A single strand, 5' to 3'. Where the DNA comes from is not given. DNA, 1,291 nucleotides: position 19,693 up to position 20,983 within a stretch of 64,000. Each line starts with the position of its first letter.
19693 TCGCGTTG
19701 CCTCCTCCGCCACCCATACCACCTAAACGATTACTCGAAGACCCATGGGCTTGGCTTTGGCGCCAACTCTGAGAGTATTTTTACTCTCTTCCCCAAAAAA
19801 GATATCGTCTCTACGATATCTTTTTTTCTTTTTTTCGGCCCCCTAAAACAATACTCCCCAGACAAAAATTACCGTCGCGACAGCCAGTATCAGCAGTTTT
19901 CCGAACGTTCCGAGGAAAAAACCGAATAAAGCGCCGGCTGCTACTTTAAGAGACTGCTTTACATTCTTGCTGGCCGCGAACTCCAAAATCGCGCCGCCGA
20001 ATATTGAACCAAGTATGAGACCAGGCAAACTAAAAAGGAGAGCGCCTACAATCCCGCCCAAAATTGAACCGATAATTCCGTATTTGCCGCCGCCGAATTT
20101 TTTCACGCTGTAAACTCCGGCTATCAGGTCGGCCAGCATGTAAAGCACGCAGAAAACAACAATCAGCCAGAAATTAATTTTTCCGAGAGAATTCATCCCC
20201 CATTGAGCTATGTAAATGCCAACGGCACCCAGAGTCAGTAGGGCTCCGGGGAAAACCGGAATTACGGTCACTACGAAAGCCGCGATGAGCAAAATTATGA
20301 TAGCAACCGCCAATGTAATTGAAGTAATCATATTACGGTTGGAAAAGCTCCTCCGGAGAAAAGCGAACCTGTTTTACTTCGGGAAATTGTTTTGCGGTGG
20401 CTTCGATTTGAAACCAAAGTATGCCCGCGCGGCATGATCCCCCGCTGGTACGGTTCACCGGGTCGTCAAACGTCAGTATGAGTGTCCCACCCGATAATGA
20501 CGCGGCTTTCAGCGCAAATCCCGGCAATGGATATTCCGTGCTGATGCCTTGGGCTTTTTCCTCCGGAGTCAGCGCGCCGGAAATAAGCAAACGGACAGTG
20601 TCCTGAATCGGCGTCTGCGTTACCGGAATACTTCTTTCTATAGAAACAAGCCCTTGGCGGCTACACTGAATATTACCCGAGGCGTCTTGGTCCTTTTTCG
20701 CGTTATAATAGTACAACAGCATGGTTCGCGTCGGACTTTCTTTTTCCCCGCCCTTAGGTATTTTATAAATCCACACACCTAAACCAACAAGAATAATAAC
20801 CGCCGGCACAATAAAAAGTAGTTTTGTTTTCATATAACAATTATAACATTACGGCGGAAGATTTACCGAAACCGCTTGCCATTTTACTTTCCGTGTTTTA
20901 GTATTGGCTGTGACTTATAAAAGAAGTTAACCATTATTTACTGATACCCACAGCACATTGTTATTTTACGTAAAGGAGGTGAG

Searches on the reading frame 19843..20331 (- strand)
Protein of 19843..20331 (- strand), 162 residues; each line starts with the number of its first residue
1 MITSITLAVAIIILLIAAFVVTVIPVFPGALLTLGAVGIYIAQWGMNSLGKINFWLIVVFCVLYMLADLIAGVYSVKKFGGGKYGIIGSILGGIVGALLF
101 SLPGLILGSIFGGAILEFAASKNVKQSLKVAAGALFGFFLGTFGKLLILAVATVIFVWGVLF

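Call 62: search_protein_families(library=pfam, proteins=[window:19843-20331:-], max_evalue=0.01)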
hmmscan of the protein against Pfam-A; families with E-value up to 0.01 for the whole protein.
window:19843-20331:- (162 aa): 1 family
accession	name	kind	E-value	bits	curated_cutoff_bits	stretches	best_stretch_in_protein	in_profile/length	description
PF04306.18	DUF456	-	4.8e-25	88.9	29.4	1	23-160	1-139/139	Protein of unknown function (DUF456)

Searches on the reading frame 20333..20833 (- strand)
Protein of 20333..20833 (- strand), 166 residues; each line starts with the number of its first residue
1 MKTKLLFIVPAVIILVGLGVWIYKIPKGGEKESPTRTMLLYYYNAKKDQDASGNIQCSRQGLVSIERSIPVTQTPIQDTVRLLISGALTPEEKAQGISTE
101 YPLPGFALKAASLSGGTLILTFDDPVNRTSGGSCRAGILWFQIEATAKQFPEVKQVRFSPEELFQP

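Call 62: search_protein_families(library=pfam, proteins=[window:20333-20833:-], max_evalue=0.01)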
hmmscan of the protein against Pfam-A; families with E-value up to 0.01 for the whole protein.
window:20333-20833:- (166 aa): 1 family
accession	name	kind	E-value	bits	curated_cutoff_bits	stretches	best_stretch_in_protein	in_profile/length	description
PF10646.14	Germane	-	1.7e-07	32.2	23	1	40-159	2-110/117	Sporulation and spore germination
